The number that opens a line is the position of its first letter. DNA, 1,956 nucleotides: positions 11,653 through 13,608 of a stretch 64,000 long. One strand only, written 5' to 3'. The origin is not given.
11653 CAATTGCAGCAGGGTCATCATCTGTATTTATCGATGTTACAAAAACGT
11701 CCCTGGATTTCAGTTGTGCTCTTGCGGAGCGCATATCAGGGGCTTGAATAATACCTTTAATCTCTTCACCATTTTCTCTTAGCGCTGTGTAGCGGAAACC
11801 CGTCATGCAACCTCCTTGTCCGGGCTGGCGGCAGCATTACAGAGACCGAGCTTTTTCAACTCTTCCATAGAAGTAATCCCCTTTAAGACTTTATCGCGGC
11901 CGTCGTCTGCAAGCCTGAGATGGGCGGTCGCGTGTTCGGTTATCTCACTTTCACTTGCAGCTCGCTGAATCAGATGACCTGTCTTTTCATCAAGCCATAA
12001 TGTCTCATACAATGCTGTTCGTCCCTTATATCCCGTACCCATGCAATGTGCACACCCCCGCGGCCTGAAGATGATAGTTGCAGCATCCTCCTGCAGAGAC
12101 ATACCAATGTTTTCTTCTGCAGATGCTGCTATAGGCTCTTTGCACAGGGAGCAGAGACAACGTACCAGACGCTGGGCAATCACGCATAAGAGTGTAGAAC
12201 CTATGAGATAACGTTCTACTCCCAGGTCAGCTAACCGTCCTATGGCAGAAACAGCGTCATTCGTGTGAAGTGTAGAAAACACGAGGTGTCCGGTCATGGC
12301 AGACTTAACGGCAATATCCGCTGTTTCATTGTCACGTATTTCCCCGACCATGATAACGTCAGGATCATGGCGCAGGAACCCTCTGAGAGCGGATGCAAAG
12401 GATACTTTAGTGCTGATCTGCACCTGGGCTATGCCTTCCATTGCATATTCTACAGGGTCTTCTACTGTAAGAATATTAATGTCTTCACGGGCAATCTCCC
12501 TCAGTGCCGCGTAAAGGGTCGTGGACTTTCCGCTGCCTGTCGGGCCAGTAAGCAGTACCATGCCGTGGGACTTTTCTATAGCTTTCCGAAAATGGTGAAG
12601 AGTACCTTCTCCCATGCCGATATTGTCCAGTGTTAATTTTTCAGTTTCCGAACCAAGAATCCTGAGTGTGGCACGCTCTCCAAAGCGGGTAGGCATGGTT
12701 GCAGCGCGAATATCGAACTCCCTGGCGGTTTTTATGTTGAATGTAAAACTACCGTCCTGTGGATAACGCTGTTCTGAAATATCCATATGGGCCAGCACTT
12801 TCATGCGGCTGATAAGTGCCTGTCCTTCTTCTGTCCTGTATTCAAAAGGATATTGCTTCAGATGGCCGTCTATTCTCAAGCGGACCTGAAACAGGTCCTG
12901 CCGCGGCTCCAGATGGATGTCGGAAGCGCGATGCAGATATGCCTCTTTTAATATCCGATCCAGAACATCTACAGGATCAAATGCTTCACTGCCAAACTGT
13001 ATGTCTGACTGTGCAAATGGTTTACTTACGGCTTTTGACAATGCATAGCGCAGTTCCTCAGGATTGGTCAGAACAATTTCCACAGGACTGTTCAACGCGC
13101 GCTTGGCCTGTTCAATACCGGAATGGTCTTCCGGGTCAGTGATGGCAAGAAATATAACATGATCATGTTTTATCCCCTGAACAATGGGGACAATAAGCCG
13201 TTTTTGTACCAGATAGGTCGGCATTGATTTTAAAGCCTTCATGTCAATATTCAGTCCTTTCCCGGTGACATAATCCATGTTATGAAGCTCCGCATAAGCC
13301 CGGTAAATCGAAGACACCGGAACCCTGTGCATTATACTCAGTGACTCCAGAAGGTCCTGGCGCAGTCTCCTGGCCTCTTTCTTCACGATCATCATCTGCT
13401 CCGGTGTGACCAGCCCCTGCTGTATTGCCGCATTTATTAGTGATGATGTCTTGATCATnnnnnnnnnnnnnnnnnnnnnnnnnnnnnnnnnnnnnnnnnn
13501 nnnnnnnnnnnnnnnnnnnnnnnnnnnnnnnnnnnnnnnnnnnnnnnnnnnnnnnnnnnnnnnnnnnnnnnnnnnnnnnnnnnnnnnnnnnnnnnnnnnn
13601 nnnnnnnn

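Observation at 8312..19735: Hybrid T2SS / type IV pilus cluster encoding both a GspE-type and a PilT-type ATPase, with unusually long pilins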

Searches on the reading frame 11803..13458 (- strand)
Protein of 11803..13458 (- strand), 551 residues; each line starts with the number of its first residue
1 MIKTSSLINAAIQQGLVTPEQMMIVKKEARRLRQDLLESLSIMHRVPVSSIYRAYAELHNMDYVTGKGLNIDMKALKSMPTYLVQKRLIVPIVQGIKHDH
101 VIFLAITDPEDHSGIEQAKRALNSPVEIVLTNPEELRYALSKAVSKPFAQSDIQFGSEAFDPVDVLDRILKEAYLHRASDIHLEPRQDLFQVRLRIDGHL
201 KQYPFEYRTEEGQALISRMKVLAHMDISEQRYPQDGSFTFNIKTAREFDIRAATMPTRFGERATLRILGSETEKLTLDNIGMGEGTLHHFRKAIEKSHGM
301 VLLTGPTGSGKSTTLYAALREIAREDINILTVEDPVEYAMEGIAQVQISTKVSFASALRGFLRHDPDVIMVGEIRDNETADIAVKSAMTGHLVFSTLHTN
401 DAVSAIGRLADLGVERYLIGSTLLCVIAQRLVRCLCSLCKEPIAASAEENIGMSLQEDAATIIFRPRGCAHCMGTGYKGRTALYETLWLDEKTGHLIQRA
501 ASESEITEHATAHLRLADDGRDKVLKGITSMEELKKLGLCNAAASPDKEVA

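Call 4: search_protein_families(library=pfam, proteins=[window:11803-13458:-], max_evalue=0.01)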
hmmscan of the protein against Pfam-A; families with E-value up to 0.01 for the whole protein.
window:11803-13458:- (551 aa): 11 families
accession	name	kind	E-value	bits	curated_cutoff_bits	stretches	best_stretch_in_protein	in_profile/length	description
PF00437.27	T2SSE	-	5.4e-125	417.3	24.9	1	164-535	10-369/370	Type II/IV secretion system protein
PF05157.20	MshEN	-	4.4e-07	30.2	23.1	1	60-143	2-83/90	MshEN domain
PF13191.12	AAA_16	-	1.1e-05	26.5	32.6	1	288-358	14-79/167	AAA ATPase domain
PF25199.1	nSTAND_NTPase5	-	3.1e-05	24.3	34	1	292-338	35-82/145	Novel STAND NTPase 5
PF13555.12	AAA_29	-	0.00012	22.2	27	1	286-317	11-41/61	P-loop containing region of AAA domain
PF20720.3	nSTAND3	-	0.00024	21.3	27.2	1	296-336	15-55/155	Novel STAND NTPase 3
PF13401.12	AAA_22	-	0.00028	21.6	27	1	296-338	3-45/130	AAA domain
PF13604.12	AAA_30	-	0.0019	18.4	27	1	290-330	10-50/191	AAA domain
PF13173.12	AAA_14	-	0.0031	18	27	0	299-343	3-48/129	AAA domain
PF13476.12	AAA_23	-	0.0048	18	27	1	294-317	15-38/201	AAA domain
PF12775.13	AAA_7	-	0.0075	16.3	25.8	0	292-332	27-67/181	P-loop containing dynein motor region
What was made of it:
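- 11803..13458 (-): Extension ATPase of the GspE/PilB/MshE family, 551 aa, with a tetracysteine motif and a degenerate N-terminal MshEN/GSPII domain. T2SSE 417 bits and MshEN 30 bits (call 4).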

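Call 5: search_protein_families(library=ncbifam, proteins=[window:11803-13458:-], max_evalue=0.01)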
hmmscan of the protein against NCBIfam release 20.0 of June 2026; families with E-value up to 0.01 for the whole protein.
window:11803-13458:- (551 aa): 20 families
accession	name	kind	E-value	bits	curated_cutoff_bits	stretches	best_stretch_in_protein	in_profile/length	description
TIGR02533.1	type_II_gspE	equivalog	1.4e-143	479.1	630.25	1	165-535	112-483/486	type II secretion system ATPase GspE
TIGR02538.1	type_IV_pilB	equivalog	4.7e-142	474.5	675.65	2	165-536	184-560/564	type IV-A pilus assembly ATPase PilB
NF007755.0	PRK10436.1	equivalog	7.1e-123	410.7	617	1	99-537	26-458/465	type II secretion system protein GspE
NF053534.1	T4PilAsmATPsTfpB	equivalog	2.3e-121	406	850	1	46-534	63-578/584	type IV pilus assembly ATPase TfpB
NF041000.1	ATPase_ComGA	equivalog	1.7e-76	256.7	300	1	168-433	2-266/267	competence type IV pilus ATPase ComGA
TIGR01420.1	pilT_fam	subfamily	3.2e-52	177.9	319.1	1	166-433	2-269/343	PilT/PilU family type 4a pilus ATPase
TIGR02525.1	plasmid_TraJ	equivalog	3e-25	89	368.3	1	264-410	121-270/372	plasmid transfer ATPase TraJ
TIGR02524.1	dot_icm_DotB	equivalog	6.4e-23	81.5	463.3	1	292-429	128-276/358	Dot/Icm type IV secretion system ATPase DotB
TIGR02782.1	TrbB_P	equivalog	2.4e-16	59.9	304.55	1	282-414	121-257/303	P-type conjugative transfer ATPase TrbB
NF058587.1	archaellum_moto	equivalog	6e-15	55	550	1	300-411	277-395/527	archaellum flagellar ATPase motor FlaI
NF010469.0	PRK13894.1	subfamily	5.3e-14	52.3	508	1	290-413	142-268/320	conjugal transfer ATPase TrbB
NF010407.0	PRK13833.1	subfamily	7.1e-14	51.9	499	1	282-415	129-265/323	conjugal transfer protein TrbB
TIGR02788.1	VirB11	equivalog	2.6e-13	49.7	249.95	1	288-413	134-266/308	P-type DNA transfer ATPase VirB11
TIGR03819.1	heli_sec_ATPase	hypoth_equivalog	3.3e-13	49.5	373.15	1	214-414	98-302/340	TadA family conjugal transfer-associated ATPase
NF053672.1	bindosome_BasE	exception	7e-10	38.2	1000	1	297-428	269-408/512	bindosome assembly system ATPase subunit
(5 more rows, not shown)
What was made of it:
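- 11803..13458 (-): GspE scores 479.1 and PilB 474.5, both below their cut-offs (call 5).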

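Call 18: search_solved_structures(query=window:11803-13458:-, max_evalue=1e-10)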
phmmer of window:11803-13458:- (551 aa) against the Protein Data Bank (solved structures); distinct sequences matched with E-value up to 1e-10: 24.
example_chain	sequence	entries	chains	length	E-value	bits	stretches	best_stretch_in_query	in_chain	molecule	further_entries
4pht_A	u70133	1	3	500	2.8e-104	352.8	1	163-536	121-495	General secretory pathway protein E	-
1p9r_A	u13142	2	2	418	2.4e-103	349.7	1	155-535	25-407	General secretion pathway protein E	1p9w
4kss_A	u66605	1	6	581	3.8e-103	349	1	156-537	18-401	Type II secretion system protein E, hemolysin-coregulated protein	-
4ksr_A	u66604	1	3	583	4e-103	349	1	156-537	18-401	Type II secretion system protein E, Hemolysin-coregulated protein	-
5tsg_B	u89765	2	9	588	1.6e-98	333.8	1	154-537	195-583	Type IV pilus biogenesis ATPase PilB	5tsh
6olj_C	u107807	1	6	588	2.1e-98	333.4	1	154-537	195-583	Type IV pilus biogenesis ATPase PilB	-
5zfr_A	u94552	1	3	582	1.6e-97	330.5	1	154-537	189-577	Type IV pilus biogenesis ATPase PilB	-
6f8l_G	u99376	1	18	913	9.8e-97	327.9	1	165-535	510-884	Type IV pilus assembly protein PilF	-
6ejf_A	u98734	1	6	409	1.7e-96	327.1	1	167-535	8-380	Type IV pilus assembly protein PilF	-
5oiu_A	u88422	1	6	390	2.2e-96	326.7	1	167-534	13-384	Type IV pilus assembly protein PilF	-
5it5_F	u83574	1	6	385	2.3e-96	326.7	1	167-534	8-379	ATP binding motif-containing protein PilF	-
3jc8_Ba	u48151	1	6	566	2.4e-92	313.4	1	162-534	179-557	Type IV-A pilus assembly ATPase PilB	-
2ewv_A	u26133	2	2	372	1.4e-33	119.5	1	168-413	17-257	twitching motility protein PilT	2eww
2gsz_A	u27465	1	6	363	1.7e-33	119.2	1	168-413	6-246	twitching motility protein PilT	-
5fl3_A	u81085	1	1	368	1.8e-32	115.9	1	168-432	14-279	PILI RETRACTION PROTEIN PILT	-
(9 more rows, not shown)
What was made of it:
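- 11803..13458 (-): PDB scores: EpsE 350, PilB 334 (call 18).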

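Call 59: search_dna_similar(query=window:11803-13458:-, collection=plasmids, mode=protein, max_rows=40, rows=spread, max_evalue=1e-30)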
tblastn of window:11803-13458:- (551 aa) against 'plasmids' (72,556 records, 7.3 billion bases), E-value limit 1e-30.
Records with a match: 1162; places in all: 1227; records where one place covers at least 80% of the query: 49.
Best place of each record, by identity: <60% 1162.
By first word of the organism name: Escherichia 437; Pseudomonas 199; Ralstonia 115; Salmonella 64; Serratia 35; Enterobacter 34; Burkholderia 23; Paraburkholderia 13; Yersinia 8; Bradyrhizobium 8; and 115 more.
By predicted mobility (MOB-suite, as given by PLSDB): non-mobilizable 688; mobilizable 244; conjugative 230.
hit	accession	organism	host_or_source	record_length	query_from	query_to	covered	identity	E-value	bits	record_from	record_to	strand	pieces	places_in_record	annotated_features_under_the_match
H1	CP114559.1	Candidatus Manganitrophus sp.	activated carbon metagenome,metagenomic ...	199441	12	534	95%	38.2%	4e-98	333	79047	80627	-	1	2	ATPase, T2SS/T4P/T4SS family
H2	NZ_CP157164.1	Escherichia coli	culture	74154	163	537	68%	47.1%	2e-99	337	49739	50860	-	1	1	gspE: type II secretion system ATPase GspE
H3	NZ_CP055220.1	Shigella flexneri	Shatin WWTPs_12 WWTPs effluent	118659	163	537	68%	47.1%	2e-99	337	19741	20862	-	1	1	gspE: type II secretion system ATPase GspE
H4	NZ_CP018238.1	Escherichia coli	human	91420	163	537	68%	46.8%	9e-99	335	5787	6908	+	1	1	gspE: type II secretion system ATPase GspE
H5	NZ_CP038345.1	Escherichia coli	cattle,cattle feces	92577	163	537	68%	46.8%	9e-99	335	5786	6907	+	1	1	gspE: type II secretion system ATPase GspE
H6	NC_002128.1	Escherichia coli O157:H7 str. Sakai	-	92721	163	537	68%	46.8%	9e-99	335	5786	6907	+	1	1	etpE: EtpE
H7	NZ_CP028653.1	Escherichia coli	cattle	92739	163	537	68%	46.8%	9e-99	335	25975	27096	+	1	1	gspE: type II secretion system ATPase GspE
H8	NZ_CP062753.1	Escherichia coli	Bovine Faeces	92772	163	537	68%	46.8%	9e-99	335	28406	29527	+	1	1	gspE: type II secretion system ATPase GspE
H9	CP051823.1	Escherichia coli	cattle,feces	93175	163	537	68%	46.8%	9e-99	335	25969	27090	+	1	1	gspE: type II secretion system ATPase GspE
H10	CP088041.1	Escherichia coli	animal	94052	163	537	68%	46.8%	9e-99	335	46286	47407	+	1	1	gspE: type II secretion system ATPase GspE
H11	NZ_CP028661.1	Escherichia coli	cattle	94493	163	537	68%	46.8%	9e-99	335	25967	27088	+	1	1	gspE: type II secretion system ATPase GspE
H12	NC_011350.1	Escherichia coli O157:H7 str. EC4115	-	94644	163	537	68%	46.8%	9e-99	335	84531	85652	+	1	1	gspE: type II secretion system ATPase GspE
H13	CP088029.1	Escherichia coli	Homo sapiens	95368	163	537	68%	46.8%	9e-99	335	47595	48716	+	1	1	gspE: type II secretion system ATPase GspE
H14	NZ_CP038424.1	Escherichia coli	bovine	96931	163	537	68%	46.8%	9e-99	335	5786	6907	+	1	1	gspE: type II secretion system ATPase GspE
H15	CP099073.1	Escherichia coli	culture,Pooled sediment sample ...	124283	163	537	68%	46.6%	3e-98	334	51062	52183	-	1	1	gspE: type II secretion system ATPase GspE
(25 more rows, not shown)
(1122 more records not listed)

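Call 60: get_annotated_region(hit=H1, flank=12000)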
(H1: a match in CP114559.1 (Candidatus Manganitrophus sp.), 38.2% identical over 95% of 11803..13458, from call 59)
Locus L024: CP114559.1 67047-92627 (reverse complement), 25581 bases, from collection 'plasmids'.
description: MAG: Candidatus Manganitrophus sp. isolate GAC2 plasmid unnamed4, complete sequence
organism: Candidatus Manganitrophus sp. (NCBI taxid 2927580)
taxonomy: Bacteria; Nitrospirota; Nitrospiria; Candidatus Troglogloeales; Candidatus Manganitrophaceae; Candidatus Manganitrophus; Candidatus Manganitrophus sp.
host: -; source: activated carbon metagenome,metagenomic assembly,Carbon granules from GAC filter; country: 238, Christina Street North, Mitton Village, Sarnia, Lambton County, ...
typing (MOB-suite, as given by PLSDB): non-mobilizable
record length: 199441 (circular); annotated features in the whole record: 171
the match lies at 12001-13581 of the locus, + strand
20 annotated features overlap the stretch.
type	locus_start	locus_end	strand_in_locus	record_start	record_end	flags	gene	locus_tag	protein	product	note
CDS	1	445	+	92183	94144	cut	-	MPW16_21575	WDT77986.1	hypothetical protein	-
CDS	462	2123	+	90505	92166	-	pilM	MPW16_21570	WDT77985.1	pilus assembly protein PilM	-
CDS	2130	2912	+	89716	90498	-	-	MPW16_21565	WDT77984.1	hypothetical protein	-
CDS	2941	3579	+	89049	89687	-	-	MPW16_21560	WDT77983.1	hypothetical protein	-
CDS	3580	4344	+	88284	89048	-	-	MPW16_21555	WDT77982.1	ABC transporter permease subunit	-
CDS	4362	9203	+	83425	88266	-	-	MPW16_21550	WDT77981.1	hypothetical protein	-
CDS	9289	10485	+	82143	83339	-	-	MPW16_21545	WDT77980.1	prepilin-type N-terminal cleavage/methylation domain-containing protein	-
CDS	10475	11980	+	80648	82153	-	-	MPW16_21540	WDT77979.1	prepilin-type N-terminal cleavage/methylation domain-containing protein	-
CDS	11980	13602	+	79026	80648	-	-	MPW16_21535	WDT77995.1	ATPase, T2SS/T4P/T4SS family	-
CDS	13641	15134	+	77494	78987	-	-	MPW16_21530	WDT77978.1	GspE/PulE family protein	-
CDS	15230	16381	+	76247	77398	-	-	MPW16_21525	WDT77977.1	type II secretion system F family protein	-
CDS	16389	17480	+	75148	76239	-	-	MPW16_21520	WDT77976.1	type IV pilus twitching motility protein PilT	-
CDS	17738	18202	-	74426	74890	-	-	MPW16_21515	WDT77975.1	ferritin-like domain-containing protein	-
CDS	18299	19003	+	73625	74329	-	-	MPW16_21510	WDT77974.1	transposase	-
CDS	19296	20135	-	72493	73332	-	-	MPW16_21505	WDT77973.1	replication-relaxation family protein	-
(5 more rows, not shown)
